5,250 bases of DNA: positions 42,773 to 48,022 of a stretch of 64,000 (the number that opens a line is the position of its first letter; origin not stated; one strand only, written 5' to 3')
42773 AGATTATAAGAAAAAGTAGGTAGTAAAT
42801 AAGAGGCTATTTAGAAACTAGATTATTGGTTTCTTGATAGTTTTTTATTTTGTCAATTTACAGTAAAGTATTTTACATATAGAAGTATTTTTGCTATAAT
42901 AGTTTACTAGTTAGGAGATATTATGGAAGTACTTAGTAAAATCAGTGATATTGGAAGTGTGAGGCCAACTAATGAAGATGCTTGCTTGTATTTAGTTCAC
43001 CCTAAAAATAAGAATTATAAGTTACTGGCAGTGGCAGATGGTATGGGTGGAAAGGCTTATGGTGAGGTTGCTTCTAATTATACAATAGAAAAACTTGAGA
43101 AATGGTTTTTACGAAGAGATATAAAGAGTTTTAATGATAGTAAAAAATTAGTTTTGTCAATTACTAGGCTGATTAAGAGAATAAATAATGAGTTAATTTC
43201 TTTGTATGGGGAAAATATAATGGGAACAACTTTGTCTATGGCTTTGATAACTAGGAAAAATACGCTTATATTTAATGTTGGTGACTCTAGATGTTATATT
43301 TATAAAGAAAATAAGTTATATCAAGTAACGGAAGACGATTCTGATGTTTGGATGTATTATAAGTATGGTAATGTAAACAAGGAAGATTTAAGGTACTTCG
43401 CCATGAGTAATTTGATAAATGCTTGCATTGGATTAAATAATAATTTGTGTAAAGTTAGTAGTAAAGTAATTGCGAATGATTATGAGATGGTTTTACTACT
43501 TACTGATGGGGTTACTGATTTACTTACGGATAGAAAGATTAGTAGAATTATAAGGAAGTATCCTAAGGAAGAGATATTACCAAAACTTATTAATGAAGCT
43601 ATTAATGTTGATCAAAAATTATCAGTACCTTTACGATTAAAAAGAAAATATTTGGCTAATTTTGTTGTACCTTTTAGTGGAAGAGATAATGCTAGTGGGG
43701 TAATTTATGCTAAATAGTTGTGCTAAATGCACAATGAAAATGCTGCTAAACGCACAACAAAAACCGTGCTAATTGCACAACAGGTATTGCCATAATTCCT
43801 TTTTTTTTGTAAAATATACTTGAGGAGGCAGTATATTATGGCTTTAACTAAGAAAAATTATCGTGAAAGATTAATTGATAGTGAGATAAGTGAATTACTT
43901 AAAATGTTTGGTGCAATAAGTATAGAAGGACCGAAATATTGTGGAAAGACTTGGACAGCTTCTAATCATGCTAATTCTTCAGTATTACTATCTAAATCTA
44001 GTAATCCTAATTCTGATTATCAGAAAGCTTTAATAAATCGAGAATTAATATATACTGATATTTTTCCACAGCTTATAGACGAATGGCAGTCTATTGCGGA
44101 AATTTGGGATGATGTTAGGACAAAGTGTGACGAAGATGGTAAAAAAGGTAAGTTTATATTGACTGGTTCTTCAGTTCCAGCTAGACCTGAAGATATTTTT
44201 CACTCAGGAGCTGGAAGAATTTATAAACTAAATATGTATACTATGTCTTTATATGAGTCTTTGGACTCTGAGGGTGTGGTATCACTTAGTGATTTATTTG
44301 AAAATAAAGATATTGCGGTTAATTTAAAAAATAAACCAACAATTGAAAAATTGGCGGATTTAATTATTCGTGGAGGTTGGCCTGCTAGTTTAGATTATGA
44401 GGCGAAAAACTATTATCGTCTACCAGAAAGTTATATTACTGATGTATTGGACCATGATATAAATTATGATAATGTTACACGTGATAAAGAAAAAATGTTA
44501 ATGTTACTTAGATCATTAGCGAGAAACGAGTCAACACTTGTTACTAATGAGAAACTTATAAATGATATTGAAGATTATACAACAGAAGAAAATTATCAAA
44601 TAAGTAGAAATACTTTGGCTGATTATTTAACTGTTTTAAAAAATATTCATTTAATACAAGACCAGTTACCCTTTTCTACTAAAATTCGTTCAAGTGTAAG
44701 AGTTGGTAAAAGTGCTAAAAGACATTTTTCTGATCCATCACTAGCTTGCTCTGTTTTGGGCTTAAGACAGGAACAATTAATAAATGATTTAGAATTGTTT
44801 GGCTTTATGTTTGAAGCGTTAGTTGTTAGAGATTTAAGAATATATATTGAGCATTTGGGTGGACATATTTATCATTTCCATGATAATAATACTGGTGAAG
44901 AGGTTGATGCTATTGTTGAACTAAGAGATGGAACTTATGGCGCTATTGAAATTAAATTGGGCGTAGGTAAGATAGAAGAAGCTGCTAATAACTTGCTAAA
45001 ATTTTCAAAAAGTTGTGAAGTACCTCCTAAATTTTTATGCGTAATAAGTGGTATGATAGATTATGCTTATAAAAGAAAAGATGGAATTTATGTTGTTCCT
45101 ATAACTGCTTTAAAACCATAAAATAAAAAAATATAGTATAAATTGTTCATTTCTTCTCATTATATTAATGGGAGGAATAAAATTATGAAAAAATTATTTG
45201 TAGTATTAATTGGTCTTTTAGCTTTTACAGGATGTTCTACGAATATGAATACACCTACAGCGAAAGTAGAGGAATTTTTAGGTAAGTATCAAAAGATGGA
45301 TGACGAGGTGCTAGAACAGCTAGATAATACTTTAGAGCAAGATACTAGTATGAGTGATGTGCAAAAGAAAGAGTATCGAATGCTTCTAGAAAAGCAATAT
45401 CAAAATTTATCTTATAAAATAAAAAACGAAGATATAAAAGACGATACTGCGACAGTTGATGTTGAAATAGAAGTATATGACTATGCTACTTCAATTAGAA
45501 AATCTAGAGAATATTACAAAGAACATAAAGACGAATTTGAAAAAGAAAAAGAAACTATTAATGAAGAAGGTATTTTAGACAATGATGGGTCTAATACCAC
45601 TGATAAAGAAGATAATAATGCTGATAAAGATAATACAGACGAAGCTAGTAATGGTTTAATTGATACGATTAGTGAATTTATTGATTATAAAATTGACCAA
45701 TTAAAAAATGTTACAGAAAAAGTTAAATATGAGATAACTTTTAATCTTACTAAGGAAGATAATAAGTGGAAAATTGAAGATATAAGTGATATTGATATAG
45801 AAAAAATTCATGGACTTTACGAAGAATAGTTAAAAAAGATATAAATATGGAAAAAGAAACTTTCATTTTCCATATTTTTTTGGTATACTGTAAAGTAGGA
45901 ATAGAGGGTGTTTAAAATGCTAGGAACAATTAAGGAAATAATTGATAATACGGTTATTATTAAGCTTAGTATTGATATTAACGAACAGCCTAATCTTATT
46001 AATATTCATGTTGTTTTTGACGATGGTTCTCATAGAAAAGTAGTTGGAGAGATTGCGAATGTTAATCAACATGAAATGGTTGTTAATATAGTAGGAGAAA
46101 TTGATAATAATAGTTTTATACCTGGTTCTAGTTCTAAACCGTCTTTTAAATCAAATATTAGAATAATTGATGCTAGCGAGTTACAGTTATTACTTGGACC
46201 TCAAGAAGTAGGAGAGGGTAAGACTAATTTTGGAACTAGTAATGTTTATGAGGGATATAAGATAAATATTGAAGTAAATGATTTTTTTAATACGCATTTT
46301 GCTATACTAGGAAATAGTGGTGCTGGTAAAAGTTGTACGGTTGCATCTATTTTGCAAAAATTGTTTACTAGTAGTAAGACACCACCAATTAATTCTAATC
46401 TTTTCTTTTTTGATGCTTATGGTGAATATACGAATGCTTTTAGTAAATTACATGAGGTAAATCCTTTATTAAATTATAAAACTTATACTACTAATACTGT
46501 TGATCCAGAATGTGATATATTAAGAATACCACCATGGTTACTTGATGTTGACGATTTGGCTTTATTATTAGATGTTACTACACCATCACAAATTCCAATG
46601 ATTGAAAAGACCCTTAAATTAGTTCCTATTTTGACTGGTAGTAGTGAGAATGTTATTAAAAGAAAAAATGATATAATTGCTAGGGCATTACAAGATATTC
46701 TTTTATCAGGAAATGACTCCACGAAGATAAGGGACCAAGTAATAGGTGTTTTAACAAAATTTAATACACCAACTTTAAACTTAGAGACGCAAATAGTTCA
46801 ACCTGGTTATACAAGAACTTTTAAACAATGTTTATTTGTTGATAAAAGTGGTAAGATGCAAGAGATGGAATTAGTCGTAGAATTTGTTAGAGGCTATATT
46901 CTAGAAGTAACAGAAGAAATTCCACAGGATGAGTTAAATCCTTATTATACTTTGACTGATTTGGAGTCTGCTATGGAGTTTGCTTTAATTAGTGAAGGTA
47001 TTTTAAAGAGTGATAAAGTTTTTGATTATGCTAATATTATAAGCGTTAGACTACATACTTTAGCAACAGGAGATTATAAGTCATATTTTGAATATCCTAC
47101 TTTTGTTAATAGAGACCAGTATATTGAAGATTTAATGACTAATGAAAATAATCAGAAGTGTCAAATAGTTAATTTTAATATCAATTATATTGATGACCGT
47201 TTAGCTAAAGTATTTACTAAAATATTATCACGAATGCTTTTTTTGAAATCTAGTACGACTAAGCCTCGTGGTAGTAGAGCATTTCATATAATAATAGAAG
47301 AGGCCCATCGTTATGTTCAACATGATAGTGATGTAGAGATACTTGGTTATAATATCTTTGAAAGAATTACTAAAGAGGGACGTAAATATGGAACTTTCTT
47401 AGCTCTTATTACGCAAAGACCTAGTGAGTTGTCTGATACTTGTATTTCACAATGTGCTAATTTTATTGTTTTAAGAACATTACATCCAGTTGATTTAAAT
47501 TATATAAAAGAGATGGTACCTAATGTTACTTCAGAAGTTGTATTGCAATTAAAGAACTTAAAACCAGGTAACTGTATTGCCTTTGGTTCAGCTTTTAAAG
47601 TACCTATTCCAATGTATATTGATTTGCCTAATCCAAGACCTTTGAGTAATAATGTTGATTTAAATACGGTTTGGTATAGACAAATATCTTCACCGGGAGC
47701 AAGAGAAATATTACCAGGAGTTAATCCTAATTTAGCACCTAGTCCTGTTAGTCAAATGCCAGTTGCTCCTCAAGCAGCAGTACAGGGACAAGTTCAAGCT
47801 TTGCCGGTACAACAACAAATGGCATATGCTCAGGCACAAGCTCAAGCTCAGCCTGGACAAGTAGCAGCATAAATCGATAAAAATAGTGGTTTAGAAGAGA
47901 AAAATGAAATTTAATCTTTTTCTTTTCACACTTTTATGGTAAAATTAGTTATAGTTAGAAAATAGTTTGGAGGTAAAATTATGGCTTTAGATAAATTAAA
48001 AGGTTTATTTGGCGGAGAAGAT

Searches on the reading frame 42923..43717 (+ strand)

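Call 69: search_protein_families(library=pfam, proteins=[window:42923-43717:+], max_evalue=0.00001)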
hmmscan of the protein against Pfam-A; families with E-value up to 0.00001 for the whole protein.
window:42923-43717:+ (264 aa): 2 families
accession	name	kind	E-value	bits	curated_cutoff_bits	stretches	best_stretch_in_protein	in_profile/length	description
PF13672.11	PP2C_2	-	4.1e-13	49.8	24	1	16-207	11-185/209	Protein phosphatase 2C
PF00481.26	PP2C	-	5e-13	49.8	20.3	1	11-138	9-139/255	Protein phosphatase 2C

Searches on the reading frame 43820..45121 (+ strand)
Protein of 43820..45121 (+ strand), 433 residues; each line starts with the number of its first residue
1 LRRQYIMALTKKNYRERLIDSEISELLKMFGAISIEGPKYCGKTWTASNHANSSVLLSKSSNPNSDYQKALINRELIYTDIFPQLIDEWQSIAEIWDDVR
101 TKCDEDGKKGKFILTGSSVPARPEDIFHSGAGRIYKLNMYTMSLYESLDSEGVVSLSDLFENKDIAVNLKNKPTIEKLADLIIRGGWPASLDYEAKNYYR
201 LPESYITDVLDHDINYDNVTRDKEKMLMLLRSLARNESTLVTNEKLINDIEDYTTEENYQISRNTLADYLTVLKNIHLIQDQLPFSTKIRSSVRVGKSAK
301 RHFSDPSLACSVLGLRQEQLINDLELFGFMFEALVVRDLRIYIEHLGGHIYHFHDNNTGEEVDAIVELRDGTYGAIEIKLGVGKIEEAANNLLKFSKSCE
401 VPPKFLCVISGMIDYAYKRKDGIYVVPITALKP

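Call 61: search_protein_families(library=pfam, proteins=[window:43820-45121:+], max_evalue=0.001)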
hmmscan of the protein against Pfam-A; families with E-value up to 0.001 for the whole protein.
window:43820-45121:+ (433 aa): 2 families
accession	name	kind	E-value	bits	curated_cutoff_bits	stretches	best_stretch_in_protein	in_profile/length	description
PF13635.12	DUF4143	-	5.2e-30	104.7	28.1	1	213-380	3-159/160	Domain of unknown function (DUF4143)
PF13173.12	AAA_14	-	2.1e-12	47.6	27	1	32-147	4-128/129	AAA domain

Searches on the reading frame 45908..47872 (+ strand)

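Call 61: search_protein_families(library=pfam, proteins=[window:45908-47872:+], max_evalue=0.001)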
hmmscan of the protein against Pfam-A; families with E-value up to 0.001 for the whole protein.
window:45908-47872:+ (654 aa): 2 families
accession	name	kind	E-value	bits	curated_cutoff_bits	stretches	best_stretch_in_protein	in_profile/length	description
PF01935.23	DUF87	-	1.4e-20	74.8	23.2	1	115-282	10-166/220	Helicase HerA, central domain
PF01580.24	FtsK_SpoIIIE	-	0.00059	19.8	24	0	129-156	40-67/221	FtsK/SpoIIIE family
